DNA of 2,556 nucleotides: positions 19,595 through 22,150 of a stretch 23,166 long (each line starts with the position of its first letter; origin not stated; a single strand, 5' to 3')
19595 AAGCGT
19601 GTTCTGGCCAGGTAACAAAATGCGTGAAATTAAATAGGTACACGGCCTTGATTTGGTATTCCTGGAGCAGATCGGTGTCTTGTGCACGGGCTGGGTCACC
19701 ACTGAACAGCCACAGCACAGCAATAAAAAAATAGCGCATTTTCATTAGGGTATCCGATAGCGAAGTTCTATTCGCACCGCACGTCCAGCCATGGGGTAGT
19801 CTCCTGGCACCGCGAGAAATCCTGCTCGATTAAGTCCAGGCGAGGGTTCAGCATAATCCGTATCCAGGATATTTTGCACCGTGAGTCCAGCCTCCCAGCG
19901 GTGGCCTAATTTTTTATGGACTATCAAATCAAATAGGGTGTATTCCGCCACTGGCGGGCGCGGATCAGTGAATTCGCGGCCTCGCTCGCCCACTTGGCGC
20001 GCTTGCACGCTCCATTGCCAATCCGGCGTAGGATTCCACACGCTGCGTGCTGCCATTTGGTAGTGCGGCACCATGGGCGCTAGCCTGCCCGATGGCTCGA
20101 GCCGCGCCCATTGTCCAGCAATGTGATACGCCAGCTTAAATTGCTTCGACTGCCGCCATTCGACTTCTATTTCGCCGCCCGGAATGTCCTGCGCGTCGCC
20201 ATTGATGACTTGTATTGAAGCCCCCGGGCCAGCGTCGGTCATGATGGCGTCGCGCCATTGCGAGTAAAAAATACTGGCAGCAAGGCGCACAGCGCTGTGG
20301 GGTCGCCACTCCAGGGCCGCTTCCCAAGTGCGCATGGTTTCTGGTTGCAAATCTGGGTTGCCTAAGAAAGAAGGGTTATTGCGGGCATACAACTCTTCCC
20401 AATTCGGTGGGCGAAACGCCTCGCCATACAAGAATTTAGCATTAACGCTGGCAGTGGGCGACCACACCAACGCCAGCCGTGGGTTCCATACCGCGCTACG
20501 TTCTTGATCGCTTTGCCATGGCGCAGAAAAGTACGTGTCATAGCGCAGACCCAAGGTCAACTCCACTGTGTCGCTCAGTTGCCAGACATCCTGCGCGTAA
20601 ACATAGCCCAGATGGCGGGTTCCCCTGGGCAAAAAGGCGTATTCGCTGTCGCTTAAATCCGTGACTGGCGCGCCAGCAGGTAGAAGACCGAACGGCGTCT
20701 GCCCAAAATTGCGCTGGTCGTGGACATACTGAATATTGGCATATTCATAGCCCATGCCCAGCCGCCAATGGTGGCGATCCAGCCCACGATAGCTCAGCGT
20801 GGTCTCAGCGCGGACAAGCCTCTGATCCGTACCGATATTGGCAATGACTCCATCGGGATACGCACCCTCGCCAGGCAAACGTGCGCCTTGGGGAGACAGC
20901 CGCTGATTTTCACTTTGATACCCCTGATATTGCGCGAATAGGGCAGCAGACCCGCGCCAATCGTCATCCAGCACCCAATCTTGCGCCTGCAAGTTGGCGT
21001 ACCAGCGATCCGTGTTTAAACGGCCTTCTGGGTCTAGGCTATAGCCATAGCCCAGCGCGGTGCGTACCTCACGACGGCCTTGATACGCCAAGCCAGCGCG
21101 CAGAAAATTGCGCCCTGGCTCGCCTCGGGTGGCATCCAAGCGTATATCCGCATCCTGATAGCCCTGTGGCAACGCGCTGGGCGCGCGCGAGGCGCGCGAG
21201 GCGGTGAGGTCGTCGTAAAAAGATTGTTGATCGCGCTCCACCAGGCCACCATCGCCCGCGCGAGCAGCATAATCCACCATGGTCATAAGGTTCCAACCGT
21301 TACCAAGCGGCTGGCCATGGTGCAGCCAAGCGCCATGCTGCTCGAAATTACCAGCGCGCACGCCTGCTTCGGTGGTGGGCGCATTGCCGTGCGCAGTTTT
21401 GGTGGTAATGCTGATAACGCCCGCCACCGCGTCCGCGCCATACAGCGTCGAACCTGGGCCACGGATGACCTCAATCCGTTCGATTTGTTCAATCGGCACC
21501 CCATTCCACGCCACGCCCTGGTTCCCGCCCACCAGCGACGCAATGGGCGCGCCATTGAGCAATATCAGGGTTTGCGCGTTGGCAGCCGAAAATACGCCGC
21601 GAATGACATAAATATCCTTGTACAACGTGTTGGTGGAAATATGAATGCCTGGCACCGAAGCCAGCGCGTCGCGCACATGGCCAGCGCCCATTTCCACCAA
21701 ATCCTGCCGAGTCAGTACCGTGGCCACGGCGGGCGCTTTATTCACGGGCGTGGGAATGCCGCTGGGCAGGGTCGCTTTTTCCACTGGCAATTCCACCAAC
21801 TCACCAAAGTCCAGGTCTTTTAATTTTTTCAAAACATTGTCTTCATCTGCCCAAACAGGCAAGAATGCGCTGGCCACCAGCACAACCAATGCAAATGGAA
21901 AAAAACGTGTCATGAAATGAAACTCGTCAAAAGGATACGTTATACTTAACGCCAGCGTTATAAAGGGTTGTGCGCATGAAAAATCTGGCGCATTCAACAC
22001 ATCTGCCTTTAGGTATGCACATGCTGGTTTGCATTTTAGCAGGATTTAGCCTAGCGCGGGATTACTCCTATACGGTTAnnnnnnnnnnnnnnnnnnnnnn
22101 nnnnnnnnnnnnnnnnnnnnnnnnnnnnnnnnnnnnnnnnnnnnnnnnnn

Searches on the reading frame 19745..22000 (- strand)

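Call 64: search_protein_families(library=pfam, proteins=[window:19745-22000:-], max_evalue=0.01)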
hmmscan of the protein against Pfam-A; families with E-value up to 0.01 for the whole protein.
window:19745-22000:- (751 aa): 4 families
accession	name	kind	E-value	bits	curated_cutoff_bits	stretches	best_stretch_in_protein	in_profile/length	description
PF00593.30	TonB_dep_Rec_b-barrel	-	1.9e-37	130.6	27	1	303-711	31-436/436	TonB dependent receptor-like, beta-barrel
PF07715.20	Plug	-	5e-24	85.3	23.9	1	86-195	2-107/107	TonB-dependent Receptor Plug Domain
PF25183.1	OMP_b-brl_4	-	7.3e-07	28.4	30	1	407-528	296-422/838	Outer membrane beta barrel domain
PF14905.12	OMP_b-brl_3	-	2.2e-06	27.4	27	1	474-716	124-378/408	Outer membrane protein beta-barrel family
